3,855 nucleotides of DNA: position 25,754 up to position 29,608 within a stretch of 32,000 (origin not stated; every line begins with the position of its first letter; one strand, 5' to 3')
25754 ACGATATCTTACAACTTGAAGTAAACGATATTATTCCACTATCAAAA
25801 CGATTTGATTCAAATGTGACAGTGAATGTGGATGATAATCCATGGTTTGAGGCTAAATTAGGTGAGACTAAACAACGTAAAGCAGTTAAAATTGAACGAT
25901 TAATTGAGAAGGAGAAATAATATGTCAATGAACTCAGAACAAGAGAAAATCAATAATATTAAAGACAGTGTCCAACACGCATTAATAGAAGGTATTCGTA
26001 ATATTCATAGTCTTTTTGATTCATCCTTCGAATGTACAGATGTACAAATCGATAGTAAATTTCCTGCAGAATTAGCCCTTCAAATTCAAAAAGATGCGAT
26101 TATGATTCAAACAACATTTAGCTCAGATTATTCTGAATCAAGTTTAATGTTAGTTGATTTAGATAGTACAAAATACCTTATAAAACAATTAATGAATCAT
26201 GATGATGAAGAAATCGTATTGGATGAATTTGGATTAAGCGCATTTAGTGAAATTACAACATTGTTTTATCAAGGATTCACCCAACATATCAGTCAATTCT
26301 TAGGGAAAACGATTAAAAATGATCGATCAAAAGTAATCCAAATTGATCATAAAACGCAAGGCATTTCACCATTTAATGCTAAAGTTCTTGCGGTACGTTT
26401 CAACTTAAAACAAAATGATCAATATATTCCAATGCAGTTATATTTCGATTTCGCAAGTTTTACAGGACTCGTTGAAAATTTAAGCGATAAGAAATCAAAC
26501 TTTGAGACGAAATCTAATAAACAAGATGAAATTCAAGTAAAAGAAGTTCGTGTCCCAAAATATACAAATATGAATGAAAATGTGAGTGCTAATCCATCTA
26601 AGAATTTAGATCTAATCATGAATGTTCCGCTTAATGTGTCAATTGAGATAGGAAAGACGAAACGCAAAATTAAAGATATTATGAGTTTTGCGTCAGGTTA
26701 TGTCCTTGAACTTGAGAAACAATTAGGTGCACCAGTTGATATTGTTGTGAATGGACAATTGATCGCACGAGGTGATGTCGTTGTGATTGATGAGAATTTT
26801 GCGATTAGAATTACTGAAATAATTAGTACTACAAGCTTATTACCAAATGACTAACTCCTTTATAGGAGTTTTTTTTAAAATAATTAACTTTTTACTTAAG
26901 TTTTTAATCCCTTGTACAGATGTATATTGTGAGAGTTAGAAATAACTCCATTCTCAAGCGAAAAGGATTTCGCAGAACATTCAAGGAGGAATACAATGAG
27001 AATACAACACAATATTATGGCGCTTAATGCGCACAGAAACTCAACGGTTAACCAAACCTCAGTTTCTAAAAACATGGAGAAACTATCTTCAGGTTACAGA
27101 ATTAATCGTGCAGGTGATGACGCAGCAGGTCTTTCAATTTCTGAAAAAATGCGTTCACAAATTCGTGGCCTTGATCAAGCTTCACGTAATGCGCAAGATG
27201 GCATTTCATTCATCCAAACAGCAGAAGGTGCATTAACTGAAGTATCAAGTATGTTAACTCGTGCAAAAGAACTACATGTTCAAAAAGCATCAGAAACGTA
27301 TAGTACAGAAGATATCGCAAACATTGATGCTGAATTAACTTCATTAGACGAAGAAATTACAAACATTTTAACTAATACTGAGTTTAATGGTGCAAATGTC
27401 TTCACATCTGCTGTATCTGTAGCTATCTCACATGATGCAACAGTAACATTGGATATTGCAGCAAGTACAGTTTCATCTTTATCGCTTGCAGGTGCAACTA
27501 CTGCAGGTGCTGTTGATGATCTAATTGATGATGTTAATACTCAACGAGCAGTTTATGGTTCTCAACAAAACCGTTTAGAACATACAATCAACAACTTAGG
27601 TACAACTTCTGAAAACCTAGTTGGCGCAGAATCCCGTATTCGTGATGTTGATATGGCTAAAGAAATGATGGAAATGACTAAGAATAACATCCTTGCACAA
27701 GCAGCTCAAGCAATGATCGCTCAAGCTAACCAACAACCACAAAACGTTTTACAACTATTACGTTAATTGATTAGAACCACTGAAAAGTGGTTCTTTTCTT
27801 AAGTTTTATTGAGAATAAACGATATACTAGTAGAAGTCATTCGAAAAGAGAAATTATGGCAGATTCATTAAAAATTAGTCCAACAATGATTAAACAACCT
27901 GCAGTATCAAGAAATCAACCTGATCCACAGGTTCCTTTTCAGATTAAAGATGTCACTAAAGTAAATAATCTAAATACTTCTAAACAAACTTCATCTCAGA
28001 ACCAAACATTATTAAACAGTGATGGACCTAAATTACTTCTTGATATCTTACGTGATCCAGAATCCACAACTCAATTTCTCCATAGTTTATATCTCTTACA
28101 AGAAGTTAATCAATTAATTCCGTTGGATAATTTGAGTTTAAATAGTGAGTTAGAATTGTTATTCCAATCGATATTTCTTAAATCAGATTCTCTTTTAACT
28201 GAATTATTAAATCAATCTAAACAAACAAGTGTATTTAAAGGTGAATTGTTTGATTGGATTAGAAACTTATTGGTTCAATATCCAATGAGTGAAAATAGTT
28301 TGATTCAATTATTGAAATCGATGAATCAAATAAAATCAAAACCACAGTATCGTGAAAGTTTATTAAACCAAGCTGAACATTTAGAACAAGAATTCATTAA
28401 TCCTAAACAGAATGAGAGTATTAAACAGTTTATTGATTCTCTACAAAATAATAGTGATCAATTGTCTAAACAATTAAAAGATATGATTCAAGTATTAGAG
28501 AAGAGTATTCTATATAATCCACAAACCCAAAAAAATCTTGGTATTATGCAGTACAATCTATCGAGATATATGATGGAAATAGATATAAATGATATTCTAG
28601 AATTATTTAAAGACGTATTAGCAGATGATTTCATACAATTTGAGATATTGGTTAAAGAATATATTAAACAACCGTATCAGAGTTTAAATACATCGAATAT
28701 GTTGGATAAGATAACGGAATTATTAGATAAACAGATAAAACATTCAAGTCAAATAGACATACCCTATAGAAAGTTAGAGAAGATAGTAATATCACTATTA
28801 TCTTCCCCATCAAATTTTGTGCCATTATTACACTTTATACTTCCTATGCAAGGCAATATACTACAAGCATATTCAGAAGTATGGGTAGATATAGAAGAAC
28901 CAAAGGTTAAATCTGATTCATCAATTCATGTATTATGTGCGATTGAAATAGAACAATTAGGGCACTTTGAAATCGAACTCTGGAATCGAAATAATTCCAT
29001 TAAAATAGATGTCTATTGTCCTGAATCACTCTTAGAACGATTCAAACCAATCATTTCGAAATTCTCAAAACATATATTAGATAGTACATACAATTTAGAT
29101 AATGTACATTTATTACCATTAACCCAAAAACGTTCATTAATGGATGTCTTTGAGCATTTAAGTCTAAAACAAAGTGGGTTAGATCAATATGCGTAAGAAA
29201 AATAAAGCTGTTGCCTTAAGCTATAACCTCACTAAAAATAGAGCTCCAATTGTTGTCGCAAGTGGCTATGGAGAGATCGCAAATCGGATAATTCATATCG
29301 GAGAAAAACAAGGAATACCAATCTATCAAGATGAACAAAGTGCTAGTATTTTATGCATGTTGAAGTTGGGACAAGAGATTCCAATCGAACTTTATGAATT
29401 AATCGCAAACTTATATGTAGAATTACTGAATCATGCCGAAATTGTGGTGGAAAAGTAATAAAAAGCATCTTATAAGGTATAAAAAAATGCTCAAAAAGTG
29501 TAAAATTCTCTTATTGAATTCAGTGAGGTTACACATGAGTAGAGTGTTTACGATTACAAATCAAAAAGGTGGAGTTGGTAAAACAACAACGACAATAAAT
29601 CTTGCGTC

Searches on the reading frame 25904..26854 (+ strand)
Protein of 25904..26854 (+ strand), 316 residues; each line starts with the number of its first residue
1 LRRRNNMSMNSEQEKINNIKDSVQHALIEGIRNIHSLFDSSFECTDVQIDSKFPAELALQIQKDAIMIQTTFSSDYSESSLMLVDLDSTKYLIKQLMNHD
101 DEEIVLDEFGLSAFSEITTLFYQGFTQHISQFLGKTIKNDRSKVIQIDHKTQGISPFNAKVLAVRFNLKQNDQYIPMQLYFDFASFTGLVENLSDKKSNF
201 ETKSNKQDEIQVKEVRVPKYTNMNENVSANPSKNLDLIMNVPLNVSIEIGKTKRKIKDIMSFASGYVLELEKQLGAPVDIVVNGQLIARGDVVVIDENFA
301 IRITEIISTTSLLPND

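Call 3: search_protein_families(library=pfam, proteins=[window:25904-26854:+], max_evalue=0.01)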
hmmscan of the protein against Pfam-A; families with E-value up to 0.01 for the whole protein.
window:25904-26854:+ (316 aa): 1 family
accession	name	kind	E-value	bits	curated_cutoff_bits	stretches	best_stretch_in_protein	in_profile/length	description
PF01052.25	FliMN_C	-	1.7e-22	79.6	23.8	1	237-307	2-72/73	Type III flagellar switch regulator (C-ring) FliN C-term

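Call 4: search_protein_families(library=ncbifam, proteins=[window:25904-26854:+], max_evalue=0.01)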
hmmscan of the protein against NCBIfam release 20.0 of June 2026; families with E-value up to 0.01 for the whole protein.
window:25904-26854:+ (316 aa): 13 families
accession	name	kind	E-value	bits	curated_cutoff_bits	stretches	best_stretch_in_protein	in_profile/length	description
NF005995.1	PRK08119.1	equivalog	6.4e-35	121.3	218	1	201-310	264-373/376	flagellar motor switch phosphatase FliY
TIGR02480.1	fliN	equivalog_domain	8.3e-28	96.1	84.05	1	234-309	1-76/77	flagellar motor switch protein FliN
NF005275.1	PRK06782.1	equivalog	2.7e-19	69.3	681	1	209-307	418-516/516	flagellar motor switch protein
NF006272.1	PRK08432.1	equivalog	1.6e-18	67.2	219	1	200-308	160-265/274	flagellar motor switch protein FliY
TIGR02551.1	SpaO_YscQ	equivalog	2e-15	57.5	100.8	1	225-305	218-299/300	type III secretion system cytoplasmic ring protein SctQ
NF006273.1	PRK08433.1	equivalog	7.3e-15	55.1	114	1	230-312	10-92/100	flagellar motor switch protein FliN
NF005276.0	PRK06788.1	equivalog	2.7e-12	46.8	98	1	211-306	4-99/119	flagellar motor switch protein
NF005277.0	PRK06789.1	equivalog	2.4e-08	33.8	81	1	239-306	5-72/74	flagellar motor switch protein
NF005956.0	PRK08035.1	equivalog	4e-08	32.8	230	1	237-305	247-315/323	YscQ/HrcQ family type III secretion apparatus protein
TIGR01397.1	fliM_switch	equivalog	2.1e-06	27.1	219.6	1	236-307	248-319/320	flagellar motor switch protein FliM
NF006018.0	PRK08158.1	equivalog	4e-05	22.8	223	1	208-309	199-298/303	YscQ/HrcQ family type III secretion apparatus protein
NF041093.1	CheC_Thtogales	equivalog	0.00013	21.9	250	1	71-144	66-140/201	CheY-P phosphatase CheC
NF004605.0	PRK05933.1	equivalog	0.0007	18.7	536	1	214-306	277-372/372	type III secretion system protein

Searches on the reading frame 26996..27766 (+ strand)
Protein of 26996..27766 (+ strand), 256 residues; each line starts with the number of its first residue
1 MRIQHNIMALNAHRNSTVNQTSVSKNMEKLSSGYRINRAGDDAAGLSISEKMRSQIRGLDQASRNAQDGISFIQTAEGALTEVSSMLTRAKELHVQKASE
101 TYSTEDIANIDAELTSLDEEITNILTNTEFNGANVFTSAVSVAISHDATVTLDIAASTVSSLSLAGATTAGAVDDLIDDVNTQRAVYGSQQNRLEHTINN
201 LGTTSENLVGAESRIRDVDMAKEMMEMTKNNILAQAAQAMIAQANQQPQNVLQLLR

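Call 3: search_protein_families(library=pfam, proteins=[window:26996-27766:+], max_evalue=0.01)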
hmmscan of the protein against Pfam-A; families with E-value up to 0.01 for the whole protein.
window:26996-27766:+ (256 aa): 2 families
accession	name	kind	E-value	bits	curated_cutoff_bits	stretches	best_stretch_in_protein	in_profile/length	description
PF00669.25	Flagellin_N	-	7.2e-44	149.7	26.6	1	3-137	1-135/139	Bacterial flagellin N-terminal helical region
PF00700.27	Flagellin_C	-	1.3e-29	102.8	23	1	172-255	3-86/86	Bacterial flagellin C-terminal helical region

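Call 4: search_protein_families(library=ncbifam, proteins=[window:26996-27766:+], max_evalue=0.01)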
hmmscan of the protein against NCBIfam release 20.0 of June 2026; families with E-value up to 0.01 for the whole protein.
window:26996-27766:+ (256 aa): 27 families (the best 25 are shown)
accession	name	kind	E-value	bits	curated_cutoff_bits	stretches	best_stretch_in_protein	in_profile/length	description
NF009446.0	PRK12804.1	subfamily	4.8e-90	302.1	352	2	1-162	1-165/301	flagellin Hag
NF009448.0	PRK12806.1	equivalog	3.1e-65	220.8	531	2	3-170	5-176/475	flagellin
NF006467.0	PRK08869.1-2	subfamily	1.7e-62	211.8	443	2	3-142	5-144/400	flagellin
NF005294.0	PRK06819.1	subfamily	1.4e-60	205.8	387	2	3-158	5-162/376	FliC/FljB family flagellin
NF006466.0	PRK08869.1-1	subfamily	3.5e-57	194.6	426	2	3-137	5-139/377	flagellin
NF009444.0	PRK12802.1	equivalog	2.2e-56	191.5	332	1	3-255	5-281/282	flagellin domain-containing protein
NF005953.0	PRK08026.1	subfamily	7.8e-56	190.7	619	2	4-164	6-170/548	FliC/FljB family flagellin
NF009449.0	PRK12807.1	subfamily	2.7e-55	188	347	2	1-159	1-159/287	flagellin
NF009445.0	PRK12803.1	equivalog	7.8e-54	183.1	450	2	1-137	1-137/335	flagellin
NF006468.0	PRK08869.1-3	subfamily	2.9e-53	181.3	436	2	3-137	5-139/378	polar flagellin E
NF038071.1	lat_flg_LafA_2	exception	8.5e-53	179.6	365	2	14-165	16-163/284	lateral flagellin LafA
NF009450.0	PRK12808.1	equivalog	3.1e-51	175.4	476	2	1-155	1-159/476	flagellin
NF006469.0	PRK08869.1-4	equivalog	4.4e-51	174.4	627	2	3-138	5-140/377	flagellin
NF010115.0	PRK13588.1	subfamily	6e-46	157.5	503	2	2-140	4-142/514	flagellin B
NF006470.0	PRK08869.1-5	equivalog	9.3e-44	150.2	423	2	3-164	4-166/388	flagellin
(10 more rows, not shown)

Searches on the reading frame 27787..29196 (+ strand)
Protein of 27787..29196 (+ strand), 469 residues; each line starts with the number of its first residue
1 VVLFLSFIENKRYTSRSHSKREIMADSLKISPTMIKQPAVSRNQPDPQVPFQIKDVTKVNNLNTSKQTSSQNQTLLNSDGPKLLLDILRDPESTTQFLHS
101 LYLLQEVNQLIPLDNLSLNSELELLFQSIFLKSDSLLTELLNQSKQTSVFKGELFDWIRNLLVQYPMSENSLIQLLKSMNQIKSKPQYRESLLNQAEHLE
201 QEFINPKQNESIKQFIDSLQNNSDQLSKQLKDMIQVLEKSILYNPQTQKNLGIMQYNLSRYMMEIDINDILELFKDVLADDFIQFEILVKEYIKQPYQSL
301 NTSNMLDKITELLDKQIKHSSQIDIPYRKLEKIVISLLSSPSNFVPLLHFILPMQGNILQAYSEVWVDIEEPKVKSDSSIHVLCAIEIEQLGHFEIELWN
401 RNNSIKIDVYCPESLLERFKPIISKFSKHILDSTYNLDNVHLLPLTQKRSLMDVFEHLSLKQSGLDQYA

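Call 3: search_protein_families(library=pfam, proteins=[window:27787-29196:+], max_evalue=0.01)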
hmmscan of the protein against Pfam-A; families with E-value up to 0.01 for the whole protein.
window:27787-29196:+ (469 aa): 0 families

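Call 4: search_protein_families(library=ncbifam, proteins=[window:27787-29196:+], max_evalue=0.01)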
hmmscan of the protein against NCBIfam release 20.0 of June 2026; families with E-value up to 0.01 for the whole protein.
window:27787-29196:+ (469 aa): 1 family
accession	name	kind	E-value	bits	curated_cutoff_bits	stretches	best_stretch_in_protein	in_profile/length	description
NF005526.0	PRK07179.1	equivalog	0.0012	17.5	428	1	172-279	288-397/407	alpha-hydroxyketone-type quorum-sensing autoinducer synthase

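Call 37: search_protein_families(library=pfam, proteins=[window:27853-29196:+], max_evalue=0.01)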
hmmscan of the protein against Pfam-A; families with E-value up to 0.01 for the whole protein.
window:27853-29196:+ (447 aa): 0 families

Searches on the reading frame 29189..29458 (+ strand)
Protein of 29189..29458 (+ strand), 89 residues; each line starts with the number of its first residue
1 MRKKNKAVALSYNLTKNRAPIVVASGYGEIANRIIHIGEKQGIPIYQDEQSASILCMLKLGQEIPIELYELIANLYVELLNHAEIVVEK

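Call 3: search_protein_families(library=pfam, proteins=[window:29189-29458:+], max_evalue=0.01)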
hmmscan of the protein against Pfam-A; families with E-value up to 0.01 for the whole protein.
window:29189-29458:+ (89 aa): 1 family
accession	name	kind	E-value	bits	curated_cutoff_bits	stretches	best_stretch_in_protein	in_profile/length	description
PF01312.24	Bac_export_2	-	1.9e-15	57.4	24.4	1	7-75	262-331/335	FlhB HrpN YscU SpaS Family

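Call 4: search_protein_families(library=ncbifam, proteins=[window:29189-29458:+], max_evalue=0.01)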
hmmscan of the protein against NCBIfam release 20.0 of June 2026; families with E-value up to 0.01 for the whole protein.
window:29189-29458:+ (89 aa): 8 families
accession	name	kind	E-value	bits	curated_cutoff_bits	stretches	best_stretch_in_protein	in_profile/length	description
TIGR00789.1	flhB_rel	hypoth_equivalog_domain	4e-24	84.6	117.35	1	4-80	2-78/84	FlhB-like flagellar biosynthesis protein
TIGR00328.1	flhB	equivalog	1.5e-14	53.9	349.25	1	7-79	268-341/348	flagellar biosynthesis protein FlhB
TIGR01404.2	FlhB_rel_III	equivalog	7.6e-10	38.7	358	1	7-77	265-336/341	type III secretion system export apparatus subunit SctU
NF009117.0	PRK12468.1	equivalog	5e-09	35.4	712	1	6-75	273-343/386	flagellar biosynthesis protein FlhB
NF009411.0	PRK12772.1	equivalog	8.5e-09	34.3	739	1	7-77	530-601/610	fused FliR family export protein/FlhB family type III secretion system protein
NF009364.0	PRK12721.1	equivalog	1.9e-08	33.9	381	1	7-76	267-337/352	EscU/YscU/HrcU family type III secretion system export apparatus switch protein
NF009412.0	PRK12773.1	equivalog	4.8e-08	31.6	886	1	6-79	568-642/649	flagellar biosynthesis protein FlhB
NF004950.0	PRK06298.1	equivalog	5e-08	32.4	434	1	4-77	265-341/360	type III secretion system protein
